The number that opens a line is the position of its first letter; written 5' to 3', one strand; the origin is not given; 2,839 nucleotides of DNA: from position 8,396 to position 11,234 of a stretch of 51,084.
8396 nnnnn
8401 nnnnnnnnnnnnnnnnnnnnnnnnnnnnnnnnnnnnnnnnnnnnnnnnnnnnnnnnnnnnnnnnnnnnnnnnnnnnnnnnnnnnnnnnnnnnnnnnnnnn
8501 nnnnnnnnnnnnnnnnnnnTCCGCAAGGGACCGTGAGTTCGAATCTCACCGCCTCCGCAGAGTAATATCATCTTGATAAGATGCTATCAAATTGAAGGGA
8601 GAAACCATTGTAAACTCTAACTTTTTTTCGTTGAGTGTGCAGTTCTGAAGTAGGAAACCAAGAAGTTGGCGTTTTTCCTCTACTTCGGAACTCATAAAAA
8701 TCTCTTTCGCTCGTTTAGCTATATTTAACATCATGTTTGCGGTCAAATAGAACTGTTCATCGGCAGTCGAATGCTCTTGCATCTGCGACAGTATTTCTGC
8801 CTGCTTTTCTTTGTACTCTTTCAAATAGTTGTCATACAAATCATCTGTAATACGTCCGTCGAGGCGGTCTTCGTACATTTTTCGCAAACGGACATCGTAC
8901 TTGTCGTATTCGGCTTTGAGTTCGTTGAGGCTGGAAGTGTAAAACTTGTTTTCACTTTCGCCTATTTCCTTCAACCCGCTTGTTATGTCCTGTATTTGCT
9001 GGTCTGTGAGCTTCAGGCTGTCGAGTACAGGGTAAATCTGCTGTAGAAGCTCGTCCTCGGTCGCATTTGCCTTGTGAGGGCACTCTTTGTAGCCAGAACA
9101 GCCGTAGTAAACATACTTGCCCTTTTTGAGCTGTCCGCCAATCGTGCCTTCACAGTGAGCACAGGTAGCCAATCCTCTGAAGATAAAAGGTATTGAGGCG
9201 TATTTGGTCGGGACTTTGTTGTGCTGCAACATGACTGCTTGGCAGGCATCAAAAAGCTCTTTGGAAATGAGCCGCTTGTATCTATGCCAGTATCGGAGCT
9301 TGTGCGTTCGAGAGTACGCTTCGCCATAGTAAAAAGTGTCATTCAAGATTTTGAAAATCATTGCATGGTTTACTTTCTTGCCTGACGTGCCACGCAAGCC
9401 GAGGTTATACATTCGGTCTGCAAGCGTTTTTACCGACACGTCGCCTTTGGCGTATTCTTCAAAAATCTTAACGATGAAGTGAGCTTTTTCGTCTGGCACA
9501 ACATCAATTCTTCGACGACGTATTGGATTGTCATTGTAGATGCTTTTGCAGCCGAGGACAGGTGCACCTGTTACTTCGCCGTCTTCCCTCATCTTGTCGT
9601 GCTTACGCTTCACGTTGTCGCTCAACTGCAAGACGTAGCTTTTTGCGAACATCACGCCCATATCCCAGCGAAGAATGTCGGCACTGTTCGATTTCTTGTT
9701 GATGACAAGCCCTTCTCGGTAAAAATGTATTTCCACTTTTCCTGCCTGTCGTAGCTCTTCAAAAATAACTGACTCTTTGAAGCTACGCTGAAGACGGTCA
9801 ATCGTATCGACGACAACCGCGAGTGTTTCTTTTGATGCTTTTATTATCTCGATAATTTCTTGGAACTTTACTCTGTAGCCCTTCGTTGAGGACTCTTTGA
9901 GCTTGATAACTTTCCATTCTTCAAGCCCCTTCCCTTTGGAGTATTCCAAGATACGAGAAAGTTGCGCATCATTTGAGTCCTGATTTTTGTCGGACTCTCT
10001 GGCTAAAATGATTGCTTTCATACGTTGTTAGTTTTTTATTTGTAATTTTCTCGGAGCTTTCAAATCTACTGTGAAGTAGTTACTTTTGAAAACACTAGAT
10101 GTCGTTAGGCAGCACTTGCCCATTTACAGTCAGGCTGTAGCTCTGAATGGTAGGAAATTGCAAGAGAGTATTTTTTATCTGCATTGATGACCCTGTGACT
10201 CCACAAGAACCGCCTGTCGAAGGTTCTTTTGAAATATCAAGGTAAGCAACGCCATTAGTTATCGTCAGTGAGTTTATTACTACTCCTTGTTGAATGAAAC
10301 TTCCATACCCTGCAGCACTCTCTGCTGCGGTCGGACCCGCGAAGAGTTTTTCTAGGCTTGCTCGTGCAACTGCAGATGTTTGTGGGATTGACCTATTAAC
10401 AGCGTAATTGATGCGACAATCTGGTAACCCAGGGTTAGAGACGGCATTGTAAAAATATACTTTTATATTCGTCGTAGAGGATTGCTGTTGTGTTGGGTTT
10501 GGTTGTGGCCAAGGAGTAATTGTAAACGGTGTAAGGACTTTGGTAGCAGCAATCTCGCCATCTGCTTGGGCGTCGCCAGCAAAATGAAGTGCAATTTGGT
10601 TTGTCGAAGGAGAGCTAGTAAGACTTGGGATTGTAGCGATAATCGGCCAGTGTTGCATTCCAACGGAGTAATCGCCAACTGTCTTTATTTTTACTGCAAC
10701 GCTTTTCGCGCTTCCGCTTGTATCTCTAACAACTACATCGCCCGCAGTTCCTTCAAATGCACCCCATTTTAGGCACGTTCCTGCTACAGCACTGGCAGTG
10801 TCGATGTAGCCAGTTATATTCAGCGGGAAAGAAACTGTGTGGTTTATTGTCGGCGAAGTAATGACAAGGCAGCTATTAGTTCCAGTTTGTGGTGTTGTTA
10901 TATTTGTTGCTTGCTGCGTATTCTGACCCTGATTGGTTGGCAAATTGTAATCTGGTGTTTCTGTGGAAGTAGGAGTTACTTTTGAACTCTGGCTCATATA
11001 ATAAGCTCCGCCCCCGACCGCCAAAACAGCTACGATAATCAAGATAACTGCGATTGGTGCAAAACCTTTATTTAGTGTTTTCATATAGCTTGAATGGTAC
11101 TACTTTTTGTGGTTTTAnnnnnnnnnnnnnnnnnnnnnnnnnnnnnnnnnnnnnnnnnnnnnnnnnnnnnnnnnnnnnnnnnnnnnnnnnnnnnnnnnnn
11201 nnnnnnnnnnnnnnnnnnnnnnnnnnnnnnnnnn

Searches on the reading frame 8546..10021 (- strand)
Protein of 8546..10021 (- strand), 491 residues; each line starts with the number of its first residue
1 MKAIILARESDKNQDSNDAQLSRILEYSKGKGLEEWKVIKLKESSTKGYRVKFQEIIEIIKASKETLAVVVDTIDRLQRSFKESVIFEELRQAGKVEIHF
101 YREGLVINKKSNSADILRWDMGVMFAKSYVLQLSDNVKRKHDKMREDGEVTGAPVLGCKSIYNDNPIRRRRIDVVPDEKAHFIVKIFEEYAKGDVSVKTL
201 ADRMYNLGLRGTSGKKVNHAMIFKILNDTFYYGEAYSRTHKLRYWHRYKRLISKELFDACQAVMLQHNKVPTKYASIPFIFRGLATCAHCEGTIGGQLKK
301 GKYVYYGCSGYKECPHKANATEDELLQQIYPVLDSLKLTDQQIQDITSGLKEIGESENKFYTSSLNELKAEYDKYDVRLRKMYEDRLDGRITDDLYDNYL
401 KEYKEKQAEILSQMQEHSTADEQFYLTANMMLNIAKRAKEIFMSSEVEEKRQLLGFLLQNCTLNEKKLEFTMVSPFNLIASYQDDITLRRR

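Call 38: search_protein_families(library=pfam, proteins=[window:8546-10021:-], max_evalue=0.001)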
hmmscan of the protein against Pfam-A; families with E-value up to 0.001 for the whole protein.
window:8546-10021:- (491 aa): 3 families
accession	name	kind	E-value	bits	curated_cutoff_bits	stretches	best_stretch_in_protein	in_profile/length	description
PF07508.19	Recombinase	-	3.1e-12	47.1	21.1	1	178-264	2-99/102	Recombinase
PF00239.26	Resolvase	-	1.6e-10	41.7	23.3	1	3-149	1-144/145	Resolvase, N terminal domain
PF13408.12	Zn_ribbon_recom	-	4.4e-08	33.8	25.3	1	280-329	1-53/58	Recombinase zinc beta ribbon domain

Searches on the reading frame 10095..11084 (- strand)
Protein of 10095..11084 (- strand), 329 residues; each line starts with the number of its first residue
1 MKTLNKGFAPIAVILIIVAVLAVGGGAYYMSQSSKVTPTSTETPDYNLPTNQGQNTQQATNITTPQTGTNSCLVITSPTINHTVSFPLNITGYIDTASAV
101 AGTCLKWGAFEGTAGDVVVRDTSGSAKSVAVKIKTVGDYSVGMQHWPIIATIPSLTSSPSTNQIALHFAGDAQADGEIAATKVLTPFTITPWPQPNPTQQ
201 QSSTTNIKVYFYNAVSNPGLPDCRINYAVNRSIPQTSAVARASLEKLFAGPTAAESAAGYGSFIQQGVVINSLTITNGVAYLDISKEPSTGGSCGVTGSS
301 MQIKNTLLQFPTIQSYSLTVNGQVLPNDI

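Call 38: search_protein_families(library=pfam, proteins=[window:10095-11084:-], max_evalue=0.001)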
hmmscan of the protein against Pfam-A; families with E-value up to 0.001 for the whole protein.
window:10095-11084:- (329 aa): 1 family
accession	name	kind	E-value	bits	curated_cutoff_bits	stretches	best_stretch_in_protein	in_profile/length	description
PF10646.14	Germane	-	1.4e-15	58.3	23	1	209-324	2-115/117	Sporulation and spore germination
